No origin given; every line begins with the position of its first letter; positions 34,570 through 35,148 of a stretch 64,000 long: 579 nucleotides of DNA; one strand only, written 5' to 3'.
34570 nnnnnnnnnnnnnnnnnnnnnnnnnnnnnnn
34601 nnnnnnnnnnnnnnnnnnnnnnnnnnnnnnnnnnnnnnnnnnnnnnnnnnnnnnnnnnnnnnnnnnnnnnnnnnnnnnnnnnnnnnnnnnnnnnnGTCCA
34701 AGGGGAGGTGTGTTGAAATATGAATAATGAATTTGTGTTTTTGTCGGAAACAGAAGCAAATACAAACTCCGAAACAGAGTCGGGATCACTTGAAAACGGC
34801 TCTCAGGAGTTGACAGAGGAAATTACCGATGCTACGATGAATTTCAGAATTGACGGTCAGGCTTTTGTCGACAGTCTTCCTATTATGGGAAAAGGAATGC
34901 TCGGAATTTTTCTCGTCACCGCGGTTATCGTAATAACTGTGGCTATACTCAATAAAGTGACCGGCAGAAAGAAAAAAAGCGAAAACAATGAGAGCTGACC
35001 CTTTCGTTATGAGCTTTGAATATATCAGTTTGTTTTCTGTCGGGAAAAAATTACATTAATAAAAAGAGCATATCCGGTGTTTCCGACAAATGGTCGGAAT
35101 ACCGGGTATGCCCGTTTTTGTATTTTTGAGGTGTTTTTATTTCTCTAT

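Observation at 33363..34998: Mn2+-riboswitch-like leader in front of an orphan Na+-pump decarboxylase beta/gamma pair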

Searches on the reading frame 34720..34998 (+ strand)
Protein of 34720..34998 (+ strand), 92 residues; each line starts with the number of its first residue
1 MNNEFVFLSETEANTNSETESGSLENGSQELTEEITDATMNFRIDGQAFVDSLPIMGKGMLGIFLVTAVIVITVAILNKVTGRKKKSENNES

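Call 6: search_protein_families(library=pfam, proteins=[window:34720-34998:+], max_evalue=0.1)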
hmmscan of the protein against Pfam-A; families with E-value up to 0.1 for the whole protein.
window:34720-34998:+ (92 aa): 0 families

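Call 10: search_protein_families(library=ncbifam, proteins=[window:34720-34998:+], max_evalue=0.1)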
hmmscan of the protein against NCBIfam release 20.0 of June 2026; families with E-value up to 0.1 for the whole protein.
window:34720-34998:+ (92 aa): 0 families

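Call 43: search_solved_structures(query=window:34720-34995:+, max_evalue=10, show_alignments=2)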
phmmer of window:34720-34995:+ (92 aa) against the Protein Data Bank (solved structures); distinct sequences matched with E-value up to 10: 1.
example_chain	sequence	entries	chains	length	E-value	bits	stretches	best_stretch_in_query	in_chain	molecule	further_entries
5l22_B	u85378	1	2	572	0.079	16.7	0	3-71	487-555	ABC transporter (HlyB subfamily)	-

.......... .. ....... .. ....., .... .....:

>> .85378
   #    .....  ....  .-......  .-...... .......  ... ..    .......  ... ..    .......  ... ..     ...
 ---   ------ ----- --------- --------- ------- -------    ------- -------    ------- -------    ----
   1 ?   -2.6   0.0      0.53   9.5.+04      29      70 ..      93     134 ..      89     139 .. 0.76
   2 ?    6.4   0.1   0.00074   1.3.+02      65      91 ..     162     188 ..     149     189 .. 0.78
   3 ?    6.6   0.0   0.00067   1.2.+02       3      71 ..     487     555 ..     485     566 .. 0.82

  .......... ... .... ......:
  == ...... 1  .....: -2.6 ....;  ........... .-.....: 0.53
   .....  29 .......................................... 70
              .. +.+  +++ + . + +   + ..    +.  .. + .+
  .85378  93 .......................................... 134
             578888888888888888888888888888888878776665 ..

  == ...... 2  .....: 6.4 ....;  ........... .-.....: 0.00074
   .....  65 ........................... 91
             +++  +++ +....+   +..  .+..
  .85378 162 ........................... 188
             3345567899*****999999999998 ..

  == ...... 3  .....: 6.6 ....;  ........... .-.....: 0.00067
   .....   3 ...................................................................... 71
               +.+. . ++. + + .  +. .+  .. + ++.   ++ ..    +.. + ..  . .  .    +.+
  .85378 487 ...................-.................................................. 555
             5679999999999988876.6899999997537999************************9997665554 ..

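Call 62: search_protein_families(library=pfam, alignment_id=A3, max_evalue=1)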
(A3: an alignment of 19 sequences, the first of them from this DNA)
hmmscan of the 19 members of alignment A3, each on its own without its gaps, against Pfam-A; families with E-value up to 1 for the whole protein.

A. member 1, seq(92 aa): 2 families
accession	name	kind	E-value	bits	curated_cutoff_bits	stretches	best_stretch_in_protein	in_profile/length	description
PF18829.7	Importin_rep_6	-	0.11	13.2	23.9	1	47-91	7-51/110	Importin repeat 6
PF25184.1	YxzE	-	0.17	13.4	40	1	60-90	4-34/65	YxzE-like putative bacteriocin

B. families by the number of members that match (of 19 scanned): 38 families (the first 25 are shown)
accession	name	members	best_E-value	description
PF04277.18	OAD_gamma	10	4.1e-05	Oxaloacetate decarboxylase, gamma chain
PF25184.1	YxzE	6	0.00085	YxzE-like putative bacteriocin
PF19893.4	DUF6366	4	0.006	Family of unknown function (DUF6366)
PF03579.19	SHP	3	0.00038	Small hydrophobic protein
PF05568.16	ASFV_J13L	2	0.031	African swine fever virus J13L protein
PF13273.12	DUF4064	1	0.00053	Protein of unknown function (DUF4064)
PF21827.1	New_glue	1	0.0091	New glue protein family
PF11368.13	DUF3169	1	0.01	Protein of unknown function (DUF3169)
PF22251.1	PFF1_TM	1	0.012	Vacuolar membrane protease, transmembrane domain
PF14093.11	DUF4271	1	0.016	Domain of unknown function (DUF4271)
PF19540.4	DUF6064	1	0.028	Family of unknown function (DUF6064)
PF13197.11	DUF4013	1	0.031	Protein of unknown function (DUF4013)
PF06653.16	Claudin_3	1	0.032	Tight junction protein, Claudin-like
PF19592.4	DUF6097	1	0.047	Family of unknown function (DUF6097)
PF05640.19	NKAIN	1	0.051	Na,K-Atpase Interacting protein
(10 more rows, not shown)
